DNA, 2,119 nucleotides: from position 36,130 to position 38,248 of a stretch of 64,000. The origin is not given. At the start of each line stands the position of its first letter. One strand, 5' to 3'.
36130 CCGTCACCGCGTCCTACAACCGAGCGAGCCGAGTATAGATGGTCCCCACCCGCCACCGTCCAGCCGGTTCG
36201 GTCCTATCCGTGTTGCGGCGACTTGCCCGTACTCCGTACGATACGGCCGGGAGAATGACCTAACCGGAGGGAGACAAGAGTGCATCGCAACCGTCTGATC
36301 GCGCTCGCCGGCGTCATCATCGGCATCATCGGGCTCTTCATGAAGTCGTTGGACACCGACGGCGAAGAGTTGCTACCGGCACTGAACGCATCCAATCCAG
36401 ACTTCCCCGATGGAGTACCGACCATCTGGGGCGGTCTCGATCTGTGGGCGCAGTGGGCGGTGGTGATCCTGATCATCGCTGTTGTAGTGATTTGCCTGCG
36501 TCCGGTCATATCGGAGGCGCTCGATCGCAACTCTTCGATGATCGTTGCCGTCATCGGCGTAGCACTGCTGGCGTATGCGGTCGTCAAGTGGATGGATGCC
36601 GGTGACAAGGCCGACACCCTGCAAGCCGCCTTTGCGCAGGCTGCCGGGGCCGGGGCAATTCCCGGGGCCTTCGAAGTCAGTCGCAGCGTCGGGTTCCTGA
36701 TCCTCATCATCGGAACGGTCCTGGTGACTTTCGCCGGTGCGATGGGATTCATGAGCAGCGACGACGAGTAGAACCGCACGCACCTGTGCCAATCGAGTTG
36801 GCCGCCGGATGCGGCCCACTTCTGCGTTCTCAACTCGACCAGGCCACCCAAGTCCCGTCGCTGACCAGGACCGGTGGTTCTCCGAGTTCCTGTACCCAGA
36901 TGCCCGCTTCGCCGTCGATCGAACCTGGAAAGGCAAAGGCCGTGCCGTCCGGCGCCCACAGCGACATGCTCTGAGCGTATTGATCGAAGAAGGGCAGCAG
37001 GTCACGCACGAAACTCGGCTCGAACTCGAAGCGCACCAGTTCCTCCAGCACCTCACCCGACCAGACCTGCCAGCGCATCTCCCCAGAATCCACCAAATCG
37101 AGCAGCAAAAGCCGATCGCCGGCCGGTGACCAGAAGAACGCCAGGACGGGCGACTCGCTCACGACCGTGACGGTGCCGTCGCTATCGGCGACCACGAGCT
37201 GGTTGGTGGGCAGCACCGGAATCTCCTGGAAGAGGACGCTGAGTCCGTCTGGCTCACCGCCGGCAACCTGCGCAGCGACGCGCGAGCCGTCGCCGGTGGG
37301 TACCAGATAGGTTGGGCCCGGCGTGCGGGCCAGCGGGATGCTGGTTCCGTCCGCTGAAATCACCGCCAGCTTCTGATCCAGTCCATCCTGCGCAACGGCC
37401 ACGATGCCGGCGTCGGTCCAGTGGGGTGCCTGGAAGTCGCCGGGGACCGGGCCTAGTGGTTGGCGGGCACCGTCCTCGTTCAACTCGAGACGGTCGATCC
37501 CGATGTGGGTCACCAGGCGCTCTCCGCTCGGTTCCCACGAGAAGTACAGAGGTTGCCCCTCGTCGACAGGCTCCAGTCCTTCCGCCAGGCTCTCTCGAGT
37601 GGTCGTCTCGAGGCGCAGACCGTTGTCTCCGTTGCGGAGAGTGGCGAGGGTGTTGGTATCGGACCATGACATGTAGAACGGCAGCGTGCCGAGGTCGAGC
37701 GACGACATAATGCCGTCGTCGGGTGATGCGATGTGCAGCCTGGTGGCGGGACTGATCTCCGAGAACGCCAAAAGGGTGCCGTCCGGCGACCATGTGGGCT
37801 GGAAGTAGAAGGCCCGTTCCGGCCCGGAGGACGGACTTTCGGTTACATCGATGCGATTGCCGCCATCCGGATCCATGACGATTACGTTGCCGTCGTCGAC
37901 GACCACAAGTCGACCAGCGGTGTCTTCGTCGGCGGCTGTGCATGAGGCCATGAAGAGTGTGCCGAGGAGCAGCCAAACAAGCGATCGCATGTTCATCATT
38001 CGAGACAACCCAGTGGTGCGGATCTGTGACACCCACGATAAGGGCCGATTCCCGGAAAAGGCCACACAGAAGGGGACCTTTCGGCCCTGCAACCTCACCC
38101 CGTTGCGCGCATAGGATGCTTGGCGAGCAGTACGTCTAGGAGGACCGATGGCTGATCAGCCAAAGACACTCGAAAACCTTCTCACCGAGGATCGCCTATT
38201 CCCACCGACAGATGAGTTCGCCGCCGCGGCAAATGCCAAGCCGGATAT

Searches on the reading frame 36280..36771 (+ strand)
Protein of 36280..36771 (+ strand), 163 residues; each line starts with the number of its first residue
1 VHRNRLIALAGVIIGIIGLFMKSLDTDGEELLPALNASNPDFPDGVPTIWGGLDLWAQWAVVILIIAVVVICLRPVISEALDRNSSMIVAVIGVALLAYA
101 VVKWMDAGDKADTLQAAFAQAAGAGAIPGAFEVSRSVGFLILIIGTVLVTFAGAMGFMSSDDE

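Call 9: search_protein_families(library=pfam, proteins=[window:36280-36771:+], max_evalue=0.01)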
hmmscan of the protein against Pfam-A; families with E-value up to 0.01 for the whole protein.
window:36280-36771:+ (163 aa): 2 families
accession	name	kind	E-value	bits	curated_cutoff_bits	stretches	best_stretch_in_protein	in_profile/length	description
PF11139.14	SfLAP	-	0.0032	17.4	35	1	58-159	37-139/213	Sap, sulfolipid-1-addressing protein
PF11992.13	TgpA_N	-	0.0043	16.5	30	1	54-155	45-142/333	TgpA N-terminal domain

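Call 12: find_encoding_contigs(protein=window:36280-36771:+, flank=10000, max_places=10)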
Protein window:36280-36771:+ (163 aa): 9 contigs read that carry it; 9 places shown.
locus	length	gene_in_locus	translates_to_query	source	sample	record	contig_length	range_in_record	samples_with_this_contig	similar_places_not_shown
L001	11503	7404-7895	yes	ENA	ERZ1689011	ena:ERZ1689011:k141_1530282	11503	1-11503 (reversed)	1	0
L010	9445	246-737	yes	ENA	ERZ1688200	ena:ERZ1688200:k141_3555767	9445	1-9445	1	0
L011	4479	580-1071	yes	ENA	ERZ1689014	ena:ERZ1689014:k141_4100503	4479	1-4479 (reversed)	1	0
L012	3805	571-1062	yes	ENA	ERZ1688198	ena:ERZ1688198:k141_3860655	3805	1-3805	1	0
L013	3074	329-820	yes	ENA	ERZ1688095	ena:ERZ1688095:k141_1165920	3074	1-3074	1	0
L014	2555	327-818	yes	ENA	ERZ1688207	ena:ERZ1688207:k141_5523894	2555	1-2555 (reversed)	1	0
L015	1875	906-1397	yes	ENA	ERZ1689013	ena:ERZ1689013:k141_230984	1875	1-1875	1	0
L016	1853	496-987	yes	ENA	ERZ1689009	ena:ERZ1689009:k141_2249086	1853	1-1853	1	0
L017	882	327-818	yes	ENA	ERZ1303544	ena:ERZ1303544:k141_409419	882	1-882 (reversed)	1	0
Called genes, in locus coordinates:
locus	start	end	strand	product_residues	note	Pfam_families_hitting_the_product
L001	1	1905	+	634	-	?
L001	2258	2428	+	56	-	-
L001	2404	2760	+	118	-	-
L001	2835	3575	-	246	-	-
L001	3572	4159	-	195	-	PF07638:Sigma70_ECF (weak), PF04542:Sigma70_r2, PF08281:Sigma70_r4_2, PF04545:Sigma70_r4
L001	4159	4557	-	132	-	-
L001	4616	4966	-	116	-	-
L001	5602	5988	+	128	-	PF00903:Glyoxalase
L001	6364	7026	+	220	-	-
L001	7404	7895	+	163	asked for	-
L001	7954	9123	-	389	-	-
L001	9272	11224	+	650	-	PF16177:ACAS_N, PF00501:AMP-binding, PF13193:AMP-binding_C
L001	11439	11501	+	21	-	?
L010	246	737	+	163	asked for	-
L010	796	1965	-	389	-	-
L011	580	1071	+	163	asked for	-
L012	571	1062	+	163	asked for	-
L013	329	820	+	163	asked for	-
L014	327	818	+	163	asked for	-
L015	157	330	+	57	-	PF00589:Phage_integrase (weak)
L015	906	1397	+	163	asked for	-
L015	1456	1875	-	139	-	?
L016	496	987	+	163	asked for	-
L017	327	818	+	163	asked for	-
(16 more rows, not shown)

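Call 60: find_homologous_proteins(query=window:36280-36771:+, max_evalue=0.001)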
Query window:36280-36771:+ (163 aa): 168 proteins with E <= 0.001 among 1975 candidates; the best 120 are listed.
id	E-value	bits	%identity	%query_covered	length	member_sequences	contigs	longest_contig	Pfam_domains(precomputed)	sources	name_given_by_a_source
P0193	2.2e-96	338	100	100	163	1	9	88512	-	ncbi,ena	-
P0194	6.2e-96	337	99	100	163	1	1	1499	-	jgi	jgi:hypothetical protein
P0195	2.5e-86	305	88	100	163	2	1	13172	-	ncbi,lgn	-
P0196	4.1e-84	298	85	100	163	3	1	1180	-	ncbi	-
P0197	1.7e-83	296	86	100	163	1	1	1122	-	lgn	-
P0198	3.3e-82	292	87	100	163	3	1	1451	-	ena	-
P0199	3.7e-81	289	80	100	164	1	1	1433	-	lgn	-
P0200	1.1e-80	287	83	100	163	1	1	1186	-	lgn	-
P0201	1.9e-80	286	82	100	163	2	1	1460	-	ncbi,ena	-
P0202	2.8e-80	286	85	96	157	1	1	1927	-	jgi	jgi:hypothetical protein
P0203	4.7e-78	279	79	100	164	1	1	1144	-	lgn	-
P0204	6.6e-78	278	80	100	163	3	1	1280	-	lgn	-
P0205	1.1e-75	271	78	100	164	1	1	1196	-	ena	-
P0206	4.2e-75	269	80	100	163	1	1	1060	-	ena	-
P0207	1.8e-74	267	79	100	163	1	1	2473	-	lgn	-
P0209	6.6e-74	265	79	100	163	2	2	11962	-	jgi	jgi:membrane protease YdiL (CAAX protease family)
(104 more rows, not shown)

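Call 61: find_encoding_contigs(protein=P0195, flank=10000, max_places=4)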
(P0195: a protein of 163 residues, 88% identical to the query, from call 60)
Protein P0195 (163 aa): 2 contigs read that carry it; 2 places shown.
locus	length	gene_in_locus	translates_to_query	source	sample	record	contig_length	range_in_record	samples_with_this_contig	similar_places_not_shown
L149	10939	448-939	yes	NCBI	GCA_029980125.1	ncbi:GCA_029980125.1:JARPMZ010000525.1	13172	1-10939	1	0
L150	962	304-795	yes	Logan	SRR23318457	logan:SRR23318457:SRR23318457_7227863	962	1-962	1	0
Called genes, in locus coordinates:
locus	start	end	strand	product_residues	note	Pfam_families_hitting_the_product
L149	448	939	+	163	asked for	-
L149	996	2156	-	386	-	PF07676:PD40 (faint)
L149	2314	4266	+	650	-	PF16177:ACAS_N, PF00501:AMP-binding, PF13193:AMP-binding_C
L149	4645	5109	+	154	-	PF00210:Ferritin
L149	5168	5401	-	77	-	-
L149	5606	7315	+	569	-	PF02878:PGM_PMM_I, PF02879:PGM_PMM_II, PF02880:PGM_PMM_III, PF00408:PGM_PMM_IV (weak)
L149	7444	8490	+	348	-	PF01791:DeoC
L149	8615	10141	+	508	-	PF01293:PEPCK_ATP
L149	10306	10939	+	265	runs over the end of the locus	PF05103:DivIVA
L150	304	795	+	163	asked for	-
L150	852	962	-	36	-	?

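Call 62: find_encoding_contigs(protein=P0209, flank=10000, max_places=4)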
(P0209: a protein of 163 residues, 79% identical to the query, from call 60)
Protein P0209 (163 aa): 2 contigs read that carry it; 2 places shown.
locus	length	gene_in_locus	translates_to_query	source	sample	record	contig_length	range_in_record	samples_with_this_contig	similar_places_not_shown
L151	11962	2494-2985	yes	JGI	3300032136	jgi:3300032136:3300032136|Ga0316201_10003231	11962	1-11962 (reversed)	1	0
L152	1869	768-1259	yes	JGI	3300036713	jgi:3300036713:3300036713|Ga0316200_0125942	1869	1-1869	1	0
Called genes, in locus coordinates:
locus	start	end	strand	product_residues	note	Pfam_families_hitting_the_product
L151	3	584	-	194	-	?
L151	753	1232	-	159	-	PF12079:DUF3558 (weak)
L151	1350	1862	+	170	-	PF00589:Phage_integrase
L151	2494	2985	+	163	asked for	-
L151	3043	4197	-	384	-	PF26549:Tricorn_N (faint)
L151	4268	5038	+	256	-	PF00561:Abhydrolase_1 (faint), PF12697:Abhydrolase_6, PF12146:Hydrolase_4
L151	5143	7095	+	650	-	PF16177:ACAS_N, PF00501:AMP-binding, PF13193:AMP-binding_C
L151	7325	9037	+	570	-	PF02878:PGM_PMM_I, PF02879:PGM_PMM_II, PF02880:PGM_PMM_III, PF00408:PGM_PMM_IV (weak)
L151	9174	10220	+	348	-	PF01791:DeoC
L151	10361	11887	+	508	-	PF01293:PEPCK_ATP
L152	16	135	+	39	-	-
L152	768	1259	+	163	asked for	-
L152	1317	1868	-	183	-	?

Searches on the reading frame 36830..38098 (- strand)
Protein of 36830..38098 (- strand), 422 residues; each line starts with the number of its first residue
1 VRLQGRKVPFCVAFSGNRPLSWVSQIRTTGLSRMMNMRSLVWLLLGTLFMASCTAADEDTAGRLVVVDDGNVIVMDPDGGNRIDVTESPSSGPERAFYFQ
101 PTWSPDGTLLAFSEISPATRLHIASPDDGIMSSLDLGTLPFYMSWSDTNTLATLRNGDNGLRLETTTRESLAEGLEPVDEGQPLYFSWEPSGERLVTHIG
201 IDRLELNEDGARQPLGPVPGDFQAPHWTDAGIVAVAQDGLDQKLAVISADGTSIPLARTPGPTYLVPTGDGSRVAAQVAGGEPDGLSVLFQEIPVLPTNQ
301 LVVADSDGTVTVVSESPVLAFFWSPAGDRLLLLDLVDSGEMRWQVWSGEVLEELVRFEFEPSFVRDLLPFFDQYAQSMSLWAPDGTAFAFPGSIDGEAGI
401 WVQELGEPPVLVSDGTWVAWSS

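Call 9: search_protein_families(library=pfam, proteins=[window:36830-38098:-], max_evalue=0.01)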
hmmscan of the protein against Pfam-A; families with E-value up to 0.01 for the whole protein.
window:36830-38098:- (422 aa): 2 families
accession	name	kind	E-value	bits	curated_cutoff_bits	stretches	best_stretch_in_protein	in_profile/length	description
PF08756.15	YfkB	-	2.2e-05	24.7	25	1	25-85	17-78/151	YfkB-like domain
PF07676.18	PD40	-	3.9e-05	23.9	20.9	1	98-113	11-26/38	WD40-like Beta Propeller Repeat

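Call 26: find_related_loci(query=window:36830-37999:-, collection=genome_contigs, flank=10000)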
Query window:36830-37999:- (389 aa) in genome_contigs; peptide patterns used: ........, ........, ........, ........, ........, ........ (x = any residue, [..] = any of these).
72 stretches matched a pattern; 37 encode a relative of the query (tblastn E <= 1e-3); 37 distinct loci.
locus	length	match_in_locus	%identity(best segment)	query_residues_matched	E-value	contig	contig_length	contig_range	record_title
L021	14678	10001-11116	51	20-389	8e-116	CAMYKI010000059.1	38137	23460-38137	MAG: uncultured Acidimicrobiaceae bacterium isolate FCS_M_Acidobacteriota_18 genome assembly, contig: scaffold_2747, who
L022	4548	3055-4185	47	17-388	1e-90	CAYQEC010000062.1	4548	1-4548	MAG TPA_asm: uncultured Acidimicrobiaceae bacterium isolate binchicken_co89_652 genome assembly, contig: NODE_42155_leng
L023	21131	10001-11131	45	17-389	8e-83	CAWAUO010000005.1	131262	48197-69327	MAG: uncultured Actinomycetota bacterium isolate MFD03804.bin.3.97 genome assembly, contig: contig_28434, whole genome s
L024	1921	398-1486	42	29-389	2e-77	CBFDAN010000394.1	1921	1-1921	MAG TPA_asm: uncultured bacterium isolate SRR26215685_metabat2_9 genome assembly, contig: ERZ25073489.65826, whole genom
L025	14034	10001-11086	42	20-387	2e-72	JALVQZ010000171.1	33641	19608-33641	MAG: Acidimicrobiia bacterium isolate A3_metabat2_scaf2bin.085 A3_NODE_362_length_33641_cov_3.424509, whole genome shotg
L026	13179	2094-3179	40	30-388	6e-72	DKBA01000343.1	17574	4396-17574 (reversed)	MAG TPA_asm: Acidimicrobiia bacterium UBA6912 UBA6912_contig_19193, whole genome shotgun sequence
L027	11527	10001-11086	42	20-387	2e-71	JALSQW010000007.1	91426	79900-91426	MAG: Acidimicrobiia bacterium isolate 356-308_maxbin2_scaf2bin.115 356-308_scaffold_118_c1, whole genome shotgun sequenc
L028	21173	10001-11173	37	1-389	5e-70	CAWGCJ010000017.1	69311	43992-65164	MAG: uncultured Acidimicrobiia bacterium isolate MFD03804.bin.2.108 genome assembly, contig: contig_7644, whole genome s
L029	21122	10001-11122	38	18-389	4e-70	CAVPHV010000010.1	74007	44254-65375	MAG: uncultured Acidimicrobiia bacterium isolate MFD09964.bin.1.311 genome assembly, contig: contig_30188, whole genome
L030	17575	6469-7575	41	20-388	1e-69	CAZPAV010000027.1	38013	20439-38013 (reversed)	MAG TPA_asm: uncultured Acidimicrobiaceae bacterium isolate binchicken_co64_98 genome assembly, contig: NODE_638_length_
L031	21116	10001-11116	38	27-388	7e-62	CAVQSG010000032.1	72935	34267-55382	MAG: uncultured Chloroflexia bacterium isolate MFD09779.bin.3.497 genome assembly, contig: contig_58852, whole genome sh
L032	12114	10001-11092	40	30-388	1e-60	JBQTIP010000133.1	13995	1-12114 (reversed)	MAG: Actinomycetota bacterium isolate SAR1 c_000000267563, whole genome shotgun sequence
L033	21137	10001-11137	43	15-389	6e-73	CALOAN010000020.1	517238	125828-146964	MAG: uncultured actinomycete isolate LOGT_bin.0024 genome assembly, contig: contig_26156, whole genome shotgun sequence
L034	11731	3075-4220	36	4-387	4e-55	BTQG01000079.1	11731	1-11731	MAG: Acidimicrobiia bacterium BMS9Abin07 DNA, NODE_1856_length_11731, whole genome shotgun sequence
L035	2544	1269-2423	36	4-387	5e-55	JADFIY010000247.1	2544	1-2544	MAG: Acidobacteria bacterium isolate B3T1L10 B3T1L10_NODE87223, whole genome shotgun sequence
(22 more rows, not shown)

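Call 43: search_protein_families(library=pfam, proteins=[L029:12658-13731:-, L029:13744-14055:-, L029:14422-15231:+, L029:15406-16041:+, L029:15881-16831:+, L029:16558-17193:+, L029:17374-19083:-], max_evalue=0.01)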
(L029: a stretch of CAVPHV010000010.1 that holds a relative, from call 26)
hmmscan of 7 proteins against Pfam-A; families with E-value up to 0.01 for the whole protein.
L029:12658-13731:- (357 aa): 3 families
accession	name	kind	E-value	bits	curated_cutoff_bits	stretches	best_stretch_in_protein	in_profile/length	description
PF00589.27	Phage_integrase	-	4.8e-17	62.7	27.1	1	165-339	2-169/172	Phage integrase family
PF14659.12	Phage_int_SAM_3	-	1e-08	35.7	22.6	1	60-115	1-57/58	Phage integrase, N-terminal SAM-like domain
PF22022.2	Phage_int_M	-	0.0011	19.6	27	1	61-150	1-90/96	Phage integrase central domain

L029:13744-14055:- (103 aa): 0 families

L029:14422-15231:+ (269 aa): 1 family
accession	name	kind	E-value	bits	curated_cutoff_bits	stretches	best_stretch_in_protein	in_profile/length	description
PF08751.17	TrwC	-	7.8e-77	259.1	25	1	14-246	5-243/286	TrwC relaxase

L029:15406-16041:+ (211 aa): 2 families
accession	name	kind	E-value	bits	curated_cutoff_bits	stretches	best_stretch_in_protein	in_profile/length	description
PF13604.12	AAA_30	-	9.9e-07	29.1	27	1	123-172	2-51/191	AAA domain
PF25199.1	nSTAND_NTPase5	-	0.00046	20.5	34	1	131-163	34-66/145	Novel STAND NTPase 5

L029:15881-16831:+ (316 aa): 3 families
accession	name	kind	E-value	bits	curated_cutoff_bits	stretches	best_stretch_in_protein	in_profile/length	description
PF13604.12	AAA_30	-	9.9e-39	133.5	27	1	6-156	44-189/191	AAA domain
PF13245.12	AAA_19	-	2.1e-08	34.8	25.1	1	10-101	43-133/134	AAA domain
PF22232.2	TraI_hel_assoc_N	-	0.0024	18.9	27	1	8-92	23-99/99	TraI helicase-associated ssDNA bd, N-terminal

L029:16558-17193:+ (211 aa): 0 families

L029:17374-19083:- (569 aa): 2 families
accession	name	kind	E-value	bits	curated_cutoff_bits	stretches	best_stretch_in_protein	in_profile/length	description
PF00353.25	HemolysinCabind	-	4.4e-55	183.6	23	10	420-453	3-36/36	RTX calcium-binding nonapeptide repeat (4 copies)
PF07676.18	PD40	-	3e-09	37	20.9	2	158-180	5-26/38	WD40-like Beta Propeller Repeat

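Call 70: search_dna_similar(query=L029:12658-13731:-, collection=phages, mode=protein, max_rows=8)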
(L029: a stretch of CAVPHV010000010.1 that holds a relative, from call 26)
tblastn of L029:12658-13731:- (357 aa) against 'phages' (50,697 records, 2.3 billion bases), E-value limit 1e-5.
Records with a match: 1931; places in all: 1937; records where one place covers at least 80% of the query: 1307.
Best place of each record, by identity: <60% 1931.
By first word of the organism name: Mycobacterium 676; Streptococcus 418; Gordonia 197; Staphylococcus 150; Arthrobacter 56; Bacteriophage 53; Paenibacillus 50; Pseudomonas 41; Bacillus 31; Corynebacterium 30; and 63 more.
By host as written in the record: Mycobacterium smegmatis mc2 155 463; Gordonia terrae 3612 163; - 135; Mycobacterium smegmatis mc#155 98; Staphylococcus aureus 49; Mycobacterium smegmatis mc2155 23; Arthrobacter globiformis NRRL B-2979 SEA 22; Arthrobacter globiformis B-2979 17; and 591 more.
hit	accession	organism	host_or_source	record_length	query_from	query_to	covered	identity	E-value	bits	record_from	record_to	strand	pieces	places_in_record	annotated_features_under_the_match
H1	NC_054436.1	Gordonia phage Schmidt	Gordonia terrae 3612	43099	12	352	96%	34.6%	9e-43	164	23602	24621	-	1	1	32: integrase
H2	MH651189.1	Gordonia phage Schmidt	Gordonia terrae 3612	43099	12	352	96%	34.6%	9e-43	164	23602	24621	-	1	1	32: integrase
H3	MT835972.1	Bacteriophage sp.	human fecal samples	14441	3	356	99%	32.9%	1e-32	134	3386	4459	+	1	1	record has no annotation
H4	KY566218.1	Corynebacterium phage LGCM-VI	Corynebacterium pseudotuberculosis 31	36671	12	352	96%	32.2%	2e-20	99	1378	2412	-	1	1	integrase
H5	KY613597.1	Corynebacterium phage LGCM-V2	Corynebacterium pseudotuberculosis ...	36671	12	352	96%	32.2%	2e-20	99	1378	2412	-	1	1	integrase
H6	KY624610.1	Corynebacterium phage LGCM-V3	Corynebacterium pseudotuberculosis ...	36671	12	352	96%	32.2%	2e-20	99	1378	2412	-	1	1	integrase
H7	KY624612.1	Corynebacterium phage LGCM-V6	Corynebacterium pseudotuberculosis ...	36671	12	352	96%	32.2%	2e-20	99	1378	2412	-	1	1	integrase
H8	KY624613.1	Corynebacterium phage LGCM-V5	Corynebacterium pseudotuberculosis ...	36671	12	352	96%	32.2%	2e-20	99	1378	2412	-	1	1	integrase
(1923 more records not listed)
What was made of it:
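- Closest known: Integrase of Gordonia phage Schmidt. Same: Best match among phages for the integrase of the element family: 34.6% identity over 96% of its length (call 70).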

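Call 71: search_dna_similar(query=L029:12658-13731:-, collection=plasmids, mode=protein, max_rows=8)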
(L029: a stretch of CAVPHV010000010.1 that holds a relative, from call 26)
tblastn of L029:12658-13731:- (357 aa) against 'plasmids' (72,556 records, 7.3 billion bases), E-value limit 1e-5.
Records with a match: 393; places in all: 423; records where one place covers at least 80% of the query: 124.
Best place of each record, by identity: <60% 393.
By first word of the organism name: Enterococcus 140; Bacillus 50; Pseudosulfitobacter 30; Lactococcus 27; Streptomyces 23; Clostridioides 10; Ligilactobacillus 10; Paenibacillus 6; Paenarthrobacter 5; Lactiplantibacillus 5; and 53 more.
By predicted mobility (MOB-suite, as given by PLSDB): non-mobilizable 227; conjugative 99; mobilizable 67.
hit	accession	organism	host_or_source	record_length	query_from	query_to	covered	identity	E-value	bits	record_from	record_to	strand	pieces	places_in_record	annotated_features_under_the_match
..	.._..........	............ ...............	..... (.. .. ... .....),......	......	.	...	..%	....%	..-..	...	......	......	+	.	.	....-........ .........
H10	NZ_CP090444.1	Rhodococcus sp. DMF-1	pure culture,surface marine water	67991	28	346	89%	36.0%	4e-27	147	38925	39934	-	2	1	tyrosine-type recombinase/integrase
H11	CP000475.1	Paenarthrobacter aurescens TC1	-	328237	3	353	98%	31.7%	3e-36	146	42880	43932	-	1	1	Integrase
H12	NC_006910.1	Micromonospora rosaria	-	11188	3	353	98%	29.3%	2e-31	132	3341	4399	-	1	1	site-specific integrase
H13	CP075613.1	Streptomyces sp. JCM17656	soil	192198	6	324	89%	31.7%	4e-26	117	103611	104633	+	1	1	none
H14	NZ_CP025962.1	Rhodococcus qingshengii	cell culture,soil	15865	12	350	95%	29.4%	5e-35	143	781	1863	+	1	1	site-specific integrase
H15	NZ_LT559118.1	Nonomuraea gerenzanensis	-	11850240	3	352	98%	27.9%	2e-35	144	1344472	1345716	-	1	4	none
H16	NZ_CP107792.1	Streptomyces sp. NBC_00562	-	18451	12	355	96%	28.3%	5e-28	122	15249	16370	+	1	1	site-specific integrase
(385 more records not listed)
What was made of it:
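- Closest known: Actinomycete integrative elements such as pSAM2 and pMEA100. Different: Its integrase is only 28-36% identical to integrases on actinobacterial plasmids, including Micromonospora rosaria plasmid NC_006910.1 at 29% (call 71).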
